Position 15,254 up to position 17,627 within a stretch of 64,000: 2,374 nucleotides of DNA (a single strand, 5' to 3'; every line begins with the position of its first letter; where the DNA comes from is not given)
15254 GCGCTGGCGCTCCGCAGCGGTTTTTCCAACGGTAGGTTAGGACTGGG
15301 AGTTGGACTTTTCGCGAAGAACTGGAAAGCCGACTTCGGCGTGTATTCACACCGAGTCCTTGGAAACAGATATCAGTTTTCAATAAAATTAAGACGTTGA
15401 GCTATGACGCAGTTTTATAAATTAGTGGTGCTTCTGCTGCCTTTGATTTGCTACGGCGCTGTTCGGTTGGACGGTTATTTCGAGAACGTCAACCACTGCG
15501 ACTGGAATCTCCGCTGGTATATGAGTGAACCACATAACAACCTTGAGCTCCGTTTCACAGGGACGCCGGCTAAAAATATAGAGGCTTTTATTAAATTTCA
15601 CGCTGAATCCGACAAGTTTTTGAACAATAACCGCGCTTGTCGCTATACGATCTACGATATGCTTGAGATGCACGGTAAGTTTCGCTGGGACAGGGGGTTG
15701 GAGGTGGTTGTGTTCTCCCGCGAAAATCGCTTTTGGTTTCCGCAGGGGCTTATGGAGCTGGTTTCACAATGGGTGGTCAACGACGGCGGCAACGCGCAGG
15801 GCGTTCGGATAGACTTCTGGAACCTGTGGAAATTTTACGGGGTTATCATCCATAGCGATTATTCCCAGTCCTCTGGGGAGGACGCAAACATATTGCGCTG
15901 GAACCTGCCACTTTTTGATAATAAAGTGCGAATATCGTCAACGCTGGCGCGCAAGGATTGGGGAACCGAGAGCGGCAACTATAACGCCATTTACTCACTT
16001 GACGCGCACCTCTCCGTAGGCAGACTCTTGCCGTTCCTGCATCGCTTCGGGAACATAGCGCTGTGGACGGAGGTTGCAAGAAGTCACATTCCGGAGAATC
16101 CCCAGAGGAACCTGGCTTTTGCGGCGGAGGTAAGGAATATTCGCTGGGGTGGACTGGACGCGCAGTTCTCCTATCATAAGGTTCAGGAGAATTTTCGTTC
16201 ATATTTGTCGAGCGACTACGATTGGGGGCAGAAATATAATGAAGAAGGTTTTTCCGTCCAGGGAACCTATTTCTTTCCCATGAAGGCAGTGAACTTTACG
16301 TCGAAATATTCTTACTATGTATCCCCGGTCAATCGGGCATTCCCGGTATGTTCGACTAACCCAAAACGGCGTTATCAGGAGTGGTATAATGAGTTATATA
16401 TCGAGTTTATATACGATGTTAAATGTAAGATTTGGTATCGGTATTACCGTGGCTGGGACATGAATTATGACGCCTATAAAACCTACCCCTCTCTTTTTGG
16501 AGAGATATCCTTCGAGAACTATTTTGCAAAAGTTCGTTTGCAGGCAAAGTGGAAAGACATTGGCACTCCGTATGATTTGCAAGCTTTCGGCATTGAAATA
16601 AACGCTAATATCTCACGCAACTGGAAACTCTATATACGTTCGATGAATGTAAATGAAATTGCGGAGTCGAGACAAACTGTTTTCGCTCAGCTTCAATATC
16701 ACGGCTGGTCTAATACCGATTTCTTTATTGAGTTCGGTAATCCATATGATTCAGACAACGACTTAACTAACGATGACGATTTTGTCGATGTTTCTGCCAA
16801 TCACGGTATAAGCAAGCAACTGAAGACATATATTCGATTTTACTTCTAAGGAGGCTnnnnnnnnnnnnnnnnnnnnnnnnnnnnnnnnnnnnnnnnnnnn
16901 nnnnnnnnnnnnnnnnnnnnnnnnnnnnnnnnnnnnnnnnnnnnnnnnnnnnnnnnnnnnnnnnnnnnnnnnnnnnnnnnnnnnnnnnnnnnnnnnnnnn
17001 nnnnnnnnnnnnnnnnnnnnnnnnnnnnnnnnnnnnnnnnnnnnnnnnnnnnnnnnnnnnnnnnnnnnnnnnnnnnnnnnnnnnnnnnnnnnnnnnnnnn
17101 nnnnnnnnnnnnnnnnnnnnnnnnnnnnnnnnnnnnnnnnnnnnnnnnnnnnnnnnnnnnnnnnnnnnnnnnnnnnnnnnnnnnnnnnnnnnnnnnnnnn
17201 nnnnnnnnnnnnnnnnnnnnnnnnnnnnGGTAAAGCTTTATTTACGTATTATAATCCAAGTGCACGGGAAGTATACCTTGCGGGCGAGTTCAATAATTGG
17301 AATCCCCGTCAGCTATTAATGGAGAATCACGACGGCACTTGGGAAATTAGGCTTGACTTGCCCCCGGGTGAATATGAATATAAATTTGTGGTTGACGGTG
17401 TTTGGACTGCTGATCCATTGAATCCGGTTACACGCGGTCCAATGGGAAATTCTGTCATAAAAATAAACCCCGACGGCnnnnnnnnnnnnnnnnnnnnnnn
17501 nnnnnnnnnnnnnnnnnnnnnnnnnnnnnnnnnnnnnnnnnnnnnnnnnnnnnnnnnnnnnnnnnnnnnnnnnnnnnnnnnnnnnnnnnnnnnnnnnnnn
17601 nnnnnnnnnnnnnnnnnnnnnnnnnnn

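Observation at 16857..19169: Tandem CBM48 glycogen-binding domains fused to a putative outer-membrane beta-barrel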

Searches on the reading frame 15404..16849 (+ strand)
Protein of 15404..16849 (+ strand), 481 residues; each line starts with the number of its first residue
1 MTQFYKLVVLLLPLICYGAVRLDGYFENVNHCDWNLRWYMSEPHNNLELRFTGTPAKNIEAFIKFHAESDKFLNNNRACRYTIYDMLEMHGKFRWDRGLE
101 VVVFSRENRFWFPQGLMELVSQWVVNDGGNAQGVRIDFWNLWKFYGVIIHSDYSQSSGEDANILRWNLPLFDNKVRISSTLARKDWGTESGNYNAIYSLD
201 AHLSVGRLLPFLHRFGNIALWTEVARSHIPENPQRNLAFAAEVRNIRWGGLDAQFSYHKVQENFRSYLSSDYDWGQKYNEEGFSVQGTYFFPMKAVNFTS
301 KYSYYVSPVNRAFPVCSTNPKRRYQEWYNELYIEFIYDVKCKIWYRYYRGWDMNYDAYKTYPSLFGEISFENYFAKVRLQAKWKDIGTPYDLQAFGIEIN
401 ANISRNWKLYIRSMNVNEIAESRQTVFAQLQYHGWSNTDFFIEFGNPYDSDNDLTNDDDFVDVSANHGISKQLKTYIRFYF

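Call 4: search_protein_families(library=pfam, proteins=[window:15404-16849:+], max_evalue=0.1)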
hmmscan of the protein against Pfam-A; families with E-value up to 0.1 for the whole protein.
window:15404-16849:+ (481 aa): 0 families

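Call 6: search_protein_families(library=ncbifam, proteins=[window:15404-16849:+], max_evalue=0.01)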
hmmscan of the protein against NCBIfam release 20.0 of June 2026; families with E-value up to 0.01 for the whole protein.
window:15404-16849:+ (481 aa): 0 families

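Call 54: find_homologous_proteins(query=A3, max_evalue=0.001)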
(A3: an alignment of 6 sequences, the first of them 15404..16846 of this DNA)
Query A3 (6 sequences) (481 aa, profile of the alignment): 37 proteins with E <= 0.001 among 3594 candidates.
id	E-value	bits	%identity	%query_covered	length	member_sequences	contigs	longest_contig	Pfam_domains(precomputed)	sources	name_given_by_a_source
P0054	8.7e-250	848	100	100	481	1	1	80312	-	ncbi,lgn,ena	-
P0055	3.6e-248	842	62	98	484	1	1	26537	-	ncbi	-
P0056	2.6e-245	833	62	99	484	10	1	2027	-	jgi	-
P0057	4.7e-245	832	65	99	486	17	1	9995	-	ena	-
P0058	5.4e-238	809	64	99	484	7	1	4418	-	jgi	-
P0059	2.7e-226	770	66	96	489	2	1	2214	-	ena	-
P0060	6.6e-222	756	61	99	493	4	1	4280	-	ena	-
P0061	4.1e-221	753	61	99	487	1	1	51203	-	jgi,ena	-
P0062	1.4e-219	748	65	99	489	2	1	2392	-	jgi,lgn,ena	-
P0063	1.0e-178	613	24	98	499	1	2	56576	-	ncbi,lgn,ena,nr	ncbi:MAG: hypothetical protein KAW17_04745 [Candidatus Eisenbacteria sp.]|nr:hypothetical protein [C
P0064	4.9e-168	578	45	99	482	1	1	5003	-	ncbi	-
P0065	1.7e-163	563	45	100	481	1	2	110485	-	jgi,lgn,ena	-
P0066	1.6e-162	560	46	100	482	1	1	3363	-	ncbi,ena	-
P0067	2.9e-160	553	44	99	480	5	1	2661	-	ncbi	ncbi:MAG: hypothetical protein ACP5G4_07570 [bacterium]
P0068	1.4e-159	550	44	99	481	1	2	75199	-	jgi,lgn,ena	-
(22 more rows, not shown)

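Call 62: predict_structure(alignment_id=A4)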
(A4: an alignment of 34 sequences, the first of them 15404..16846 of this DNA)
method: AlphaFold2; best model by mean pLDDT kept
length: 481 residues; sequences in the alignment: 34
mean_pLDDT: 86.9   pTM: 0.78
mean pLDDT of the five models: 86.9, 86.0, 85.2, 84.3, 83.1
residues with pLDDT >= 90: 258; 70-90: 174; 50-70: 46; < 50: 3
segments of 3 or more residues with pLDDT < 50: none
pLDDT, mean of each block of 10 residues (from residue 1): 77 61 87 59 78 88 86 55 78 93 92 91 88 93 91 76 94 92 86 93 89 87 95 89 93 97 93 91 97 93 97 92 98 91 97 94 95 89 92 92 90 88 87 84 80 67 72 84 85
secondary structure, 60 per line:
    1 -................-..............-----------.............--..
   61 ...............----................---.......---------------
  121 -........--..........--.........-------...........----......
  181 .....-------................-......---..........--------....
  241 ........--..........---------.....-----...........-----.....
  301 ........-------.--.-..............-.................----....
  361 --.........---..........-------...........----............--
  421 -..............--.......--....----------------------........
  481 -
elements in order: H2-17 E19-32 E44-56 E59-72 E80-95 E99-105 H122-129 E132-141 E144-152 E160-170 E175-185 E193-204 H205-208 H210-215 E219-228 E237-248 E251-260 H270-274 E280-290 E296-308 E321-334 E339-352 E357-360 E363-371 E375-384 E392-402 E407-418 E422-435 E438-444 H447-450 E473-480

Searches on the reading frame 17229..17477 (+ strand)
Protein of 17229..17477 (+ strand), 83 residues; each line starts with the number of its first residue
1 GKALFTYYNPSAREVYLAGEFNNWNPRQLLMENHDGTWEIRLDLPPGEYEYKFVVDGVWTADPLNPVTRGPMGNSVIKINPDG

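Call 76: search_solved_structures(query=window:17229-17477:+, max_evalue=0.001, show_alignments=3)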
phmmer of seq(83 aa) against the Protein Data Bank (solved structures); distinct sequences matched with E-value up to 0.001: 23.
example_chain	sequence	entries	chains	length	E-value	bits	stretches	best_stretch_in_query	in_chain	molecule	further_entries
1z0n_A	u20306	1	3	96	6.1e-15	58.3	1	10-78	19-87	5'-AMP-activated protein kinase, beta-1 subunit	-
1z0m_A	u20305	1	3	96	7.2e-15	58.1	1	10-78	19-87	5'-AMP-activated protein kinase, beta-1 subunit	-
4yef_A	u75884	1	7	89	7.6e-15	58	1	10-77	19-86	5'-AMP-activated protein kinase subunit beta-1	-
4y0g_A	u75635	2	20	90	8.7e-15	57.9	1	9-74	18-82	5'-AMP-activated protein kinase subunit beta-2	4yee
2f15_A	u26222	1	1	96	9.1e-15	57.8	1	9-74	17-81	5'-AMP-activated protein kinase, beta-2 subunit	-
5t5t_B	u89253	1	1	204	9.1e-15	57.8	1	10-78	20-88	5'-AMP-activated protein kinase subunit beta-1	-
6c9f_B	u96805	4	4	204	9.2e-15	57.8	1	10-78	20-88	5'-AMP-activated protein kinase subunit beta-1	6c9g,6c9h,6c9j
2lu3_A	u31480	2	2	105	1.1e-14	57.5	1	9-74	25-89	5'-AMP-activated protein kinase subunit beta-2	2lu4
4cfe_B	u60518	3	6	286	1.6e-14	57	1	10-78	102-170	5'-AMP-ACTIVATED PROTEIN KINASE SUBUNIT BETA-1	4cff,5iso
4zhx_B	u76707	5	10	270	1.7e-14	56.9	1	10-78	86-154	5'-AMP-activated protein kinase subunit beta-1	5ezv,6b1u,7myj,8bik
4qfg_B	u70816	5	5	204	2.3e-14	56.5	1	10-78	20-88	5'-AMP-activated protein kinase subunit beta-1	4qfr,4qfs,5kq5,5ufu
6e4t_B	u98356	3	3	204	3.1e-14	56.1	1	10-78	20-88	5'-AMP-activated protein kinase subunit beta-1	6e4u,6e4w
4rer_B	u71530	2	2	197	3.4e-14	56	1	9-74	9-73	5'-AMP-activated protein kinase subunit beta-2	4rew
7jhg_B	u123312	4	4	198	3.5e-14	55.9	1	9-74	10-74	5'-AMP-activated protein kinase subunit beta-2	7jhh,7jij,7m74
6b2e_B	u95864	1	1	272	6.2e-14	55.1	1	9-74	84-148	5'-AMP-activated protein kinase subunit beta-2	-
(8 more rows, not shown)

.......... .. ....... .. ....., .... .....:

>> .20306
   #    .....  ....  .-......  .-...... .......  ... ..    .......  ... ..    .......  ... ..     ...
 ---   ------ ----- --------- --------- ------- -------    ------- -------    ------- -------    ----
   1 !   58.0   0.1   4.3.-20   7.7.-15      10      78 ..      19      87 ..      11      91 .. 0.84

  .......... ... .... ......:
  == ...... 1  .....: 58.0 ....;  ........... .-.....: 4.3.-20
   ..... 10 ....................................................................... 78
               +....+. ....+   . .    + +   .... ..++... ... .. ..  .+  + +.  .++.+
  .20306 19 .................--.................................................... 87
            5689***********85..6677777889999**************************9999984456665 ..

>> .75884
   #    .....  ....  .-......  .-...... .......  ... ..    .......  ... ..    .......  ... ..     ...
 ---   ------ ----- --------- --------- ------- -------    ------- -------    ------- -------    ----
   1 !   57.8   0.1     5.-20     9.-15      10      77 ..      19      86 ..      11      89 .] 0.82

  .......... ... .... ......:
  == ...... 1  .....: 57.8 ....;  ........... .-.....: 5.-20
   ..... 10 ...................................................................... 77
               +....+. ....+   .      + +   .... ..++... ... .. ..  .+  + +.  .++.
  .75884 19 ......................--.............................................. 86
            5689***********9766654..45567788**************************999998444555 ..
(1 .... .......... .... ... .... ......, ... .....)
